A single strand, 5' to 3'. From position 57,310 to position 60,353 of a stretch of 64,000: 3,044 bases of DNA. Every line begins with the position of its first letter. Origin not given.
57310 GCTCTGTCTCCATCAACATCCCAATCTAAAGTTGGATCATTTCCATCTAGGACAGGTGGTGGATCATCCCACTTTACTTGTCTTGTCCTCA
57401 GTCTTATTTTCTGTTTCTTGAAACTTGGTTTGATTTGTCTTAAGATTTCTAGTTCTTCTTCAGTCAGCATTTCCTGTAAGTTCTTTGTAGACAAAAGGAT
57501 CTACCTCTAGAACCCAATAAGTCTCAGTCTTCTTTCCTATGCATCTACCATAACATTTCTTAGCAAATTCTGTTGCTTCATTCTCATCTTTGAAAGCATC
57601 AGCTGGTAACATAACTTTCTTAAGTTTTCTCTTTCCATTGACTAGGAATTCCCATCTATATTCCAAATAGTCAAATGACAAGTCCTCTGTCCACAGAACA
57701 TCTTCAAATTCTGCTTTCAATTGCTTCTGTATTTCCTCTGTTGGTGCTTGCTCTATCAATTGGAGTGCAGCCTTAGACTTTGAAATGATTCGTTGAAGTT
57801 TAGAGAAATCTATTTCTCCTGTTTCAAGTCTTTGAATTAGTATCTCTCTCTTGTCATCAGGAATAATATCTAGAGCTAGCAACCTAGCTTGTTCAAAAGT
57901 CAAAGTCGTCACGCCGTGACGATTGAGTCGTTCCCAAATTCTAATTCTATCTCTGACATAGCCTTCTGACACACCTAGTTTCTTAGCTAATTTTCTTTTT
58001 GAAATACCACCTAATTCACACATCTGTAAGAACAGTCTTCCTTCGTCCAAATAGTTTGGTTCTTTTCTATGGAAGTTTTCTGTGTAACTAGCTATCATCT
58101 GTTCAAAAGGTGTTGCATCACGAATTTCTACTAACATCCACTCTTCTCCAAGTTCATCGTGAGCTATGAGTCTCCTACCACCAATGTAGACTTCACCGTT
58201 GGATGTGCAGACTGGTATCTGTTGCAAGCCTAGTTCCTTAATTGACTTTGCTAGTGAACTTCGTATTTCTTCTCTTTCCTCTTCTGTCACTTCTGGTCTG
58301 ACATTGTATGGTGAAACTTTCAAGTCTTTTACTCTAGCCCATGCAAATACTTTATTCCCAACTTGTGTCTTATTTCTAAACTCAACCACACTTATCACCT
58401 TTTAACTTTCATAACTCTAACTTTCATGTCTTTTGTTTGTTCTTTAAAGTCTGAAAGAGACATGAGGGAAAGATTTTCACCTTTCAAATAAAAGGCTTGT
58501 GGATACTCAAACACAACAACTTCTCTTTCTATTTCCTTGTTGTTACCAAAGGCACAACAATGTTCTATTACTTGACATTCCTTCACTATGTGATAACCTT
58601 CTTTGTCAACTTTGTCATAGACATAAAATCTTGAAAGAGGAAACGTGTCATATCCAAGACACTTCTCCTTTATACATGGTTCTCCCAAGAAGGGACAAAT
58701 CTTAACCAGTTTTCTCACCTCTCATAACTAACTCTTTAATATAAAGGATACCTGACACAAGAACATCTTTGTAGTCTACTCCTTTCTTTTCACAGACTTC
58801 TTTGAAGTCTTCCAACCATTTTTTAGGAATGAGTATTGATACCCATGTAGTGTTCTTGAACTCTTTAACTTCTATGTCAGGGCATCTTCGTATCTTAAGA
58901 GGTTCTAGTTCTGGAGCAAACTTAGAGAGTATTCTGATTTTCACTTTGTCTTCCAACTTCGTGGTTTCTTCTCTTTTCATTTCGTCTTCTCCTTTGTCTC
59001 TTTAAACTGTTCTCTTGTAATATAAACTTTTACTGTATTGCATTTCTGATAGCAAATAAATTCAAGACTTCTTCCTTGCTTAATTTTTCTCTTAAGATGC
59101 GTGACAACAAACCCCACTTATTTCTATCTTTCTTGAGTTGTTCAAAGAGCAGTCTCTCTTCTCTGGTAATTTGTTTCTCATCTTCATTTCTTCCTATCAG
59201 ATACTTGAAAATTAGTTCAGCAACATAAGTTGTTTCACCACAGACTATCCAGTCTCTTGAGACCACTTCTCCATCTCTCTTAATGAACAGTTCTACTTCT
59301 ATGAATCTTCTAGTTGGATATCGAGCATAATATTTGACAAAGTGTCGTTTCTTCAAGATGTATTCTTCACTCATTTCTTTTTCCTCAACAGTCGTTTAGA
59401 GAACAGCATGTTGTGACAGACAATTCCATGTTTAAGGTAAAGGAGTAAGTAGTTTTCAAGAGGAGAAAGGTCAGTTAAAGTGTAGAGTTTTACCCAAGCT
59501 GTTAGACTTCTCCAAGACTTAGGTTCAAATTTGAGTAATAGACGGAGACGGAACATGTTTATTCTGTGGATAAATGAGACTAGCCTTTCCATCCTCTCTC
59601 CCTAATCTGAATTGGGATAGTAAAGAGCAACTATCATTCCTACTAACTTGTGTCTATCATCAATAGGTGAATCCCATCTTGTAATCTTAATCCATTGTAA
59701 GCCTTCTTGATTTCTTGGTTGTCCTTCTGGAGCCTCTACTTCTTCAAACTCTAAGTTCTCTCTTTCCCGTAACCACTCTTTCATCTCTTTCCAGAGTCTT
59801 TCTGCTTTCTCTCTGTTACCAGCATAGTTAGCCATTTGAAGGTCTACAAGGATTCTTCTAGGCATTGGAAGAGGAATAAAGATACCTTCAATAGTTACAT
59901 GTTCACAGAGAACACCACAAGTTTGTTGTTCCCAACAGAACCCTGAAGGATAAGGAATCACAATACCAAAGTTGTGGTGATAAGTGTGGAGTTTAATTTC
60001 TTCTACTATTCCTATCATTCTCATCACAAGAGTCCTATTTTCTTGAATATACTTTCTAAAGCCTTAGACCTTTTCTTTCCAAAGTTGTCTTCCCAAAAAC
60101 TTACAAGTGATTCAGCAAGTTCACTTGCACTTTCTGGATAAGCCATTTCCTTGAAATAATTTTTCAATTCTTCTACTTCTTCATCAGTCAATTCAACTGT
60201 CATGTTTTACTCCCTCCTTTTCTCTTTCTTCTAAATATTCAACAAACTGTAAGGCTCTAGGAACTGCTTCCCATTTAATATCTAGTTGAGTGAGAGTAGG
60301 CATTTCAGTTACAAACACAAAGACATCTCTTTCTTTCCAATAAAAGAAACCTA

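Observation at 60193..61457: Tandem triplication of a ~135-aa gene of unknown function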

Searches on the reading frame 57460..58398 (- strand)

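Call 12: search_protein_families(library=pfam, proteins=[window:57460-58398:-], max_evalue=0.001)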
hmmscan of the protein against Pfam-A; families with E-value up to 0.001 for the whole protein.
window:57460-58398:- (312 aa): 0 families

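Call 86: search_protein_families(library=phrogs, proteins=[window:57460-58398:-], max_evalue=0.0001)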
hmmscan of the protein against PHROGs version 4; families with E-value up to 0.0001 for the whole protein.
window:57460-58398:- (312 aa): 3 families
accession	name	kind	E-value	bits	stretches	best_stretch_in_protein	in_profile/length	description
phrog_6218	-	DNA, RNA and nucleotide metabolism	2.9e-12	47.5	1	23-179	10-165/506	ParB-like partition protein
phrog_4715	-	DNA, RNA and nucleotide metabolism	6.9e-11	42.2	1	23-282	152-393/630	ParB-like partition protein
phrog_3264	-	DNA, RNA and nucleotide metabolism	1.2e-07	32.7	1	22-154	48-184/337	ParB-like partition protein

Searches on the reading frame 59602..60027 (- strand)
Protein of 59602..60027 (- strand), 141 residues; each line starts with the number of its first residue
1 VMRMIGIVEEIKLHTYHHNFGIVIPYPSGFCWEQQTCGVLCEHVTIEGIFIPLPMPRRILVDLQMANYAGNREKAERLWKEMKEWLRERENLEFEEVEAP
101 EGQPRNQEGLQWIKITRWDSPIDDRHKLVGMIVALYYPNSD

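Call 8: search_protein_families(library=pfam, proteins=[window:59602-60027:-], max_evalue=1)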
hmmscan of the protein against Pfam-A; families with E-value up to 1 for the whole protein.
window:59602-60027:- (141 aa): 2 families
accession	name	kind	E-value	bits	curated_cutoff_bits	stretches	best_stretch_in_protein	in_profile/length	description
PF19715.4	DUF6210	-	0.0013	19.6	25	1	28-64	1-37/116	Family of unknown function (DUF6210)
PF15169.12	Cybc1_Eros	-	0.18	12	27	0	63-98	137-172/185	Cytochrome b-245 chaperone 1 / Eros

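Call 9: search_protein_families(library=phrogs, proteins=[window:59602-60027:-], max_evalue=1)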
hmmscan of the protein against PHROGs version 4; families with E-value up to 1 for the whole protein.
window:59602-60027:- (141 aa): 0 families

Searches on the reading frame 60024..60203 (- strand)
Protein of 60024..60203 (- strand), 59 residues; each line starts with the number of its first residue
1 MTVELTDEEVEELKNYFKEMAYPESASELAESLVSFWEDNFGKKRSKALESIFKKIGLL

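Call 8: search_protein_families(library=pfam, proteins=[window:60024-60203:-], max_evalue=1)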
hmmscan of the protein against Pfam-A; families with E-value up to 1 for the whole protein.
window:60024-60203:- (59 aa): 3 families
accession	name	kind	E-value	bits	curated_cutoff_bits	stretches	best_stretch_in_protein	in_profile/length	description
PF22292.1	DUF6965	-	0.0097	16.3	25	1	8-26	1-18/66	Domain of unknown function (DUF6965)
PF00046.35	Homeodomain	-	0.014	15.7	22.9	1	5-26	7-28/57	Homeodomain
PF02334.22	RTP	-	0.063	14.2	26.7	1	10-48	29-67/113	Replication terminator protein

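Call 9: search_protein_families(library=phrogs, proteins=[window:60024-60203:-], max_evalue=1)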
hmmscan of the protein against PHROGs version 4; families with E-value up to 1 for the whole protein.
window:60024-60203:- (59 aa): 4 families
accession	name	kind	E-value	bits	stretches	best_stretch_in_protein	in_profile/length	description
phrog_18434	-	unknown function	0.0097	17.1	1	2-23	34-54/101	-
phrog_13723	-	unknown function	0.15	12.8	1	2-21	40-59/203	-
phrog_18491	-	unknown function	0.34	12.3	1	23-55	29-62/73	-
phrog_362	-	transcription regulation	0.35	12.2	1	8-41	10-42/106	transcriptional repressor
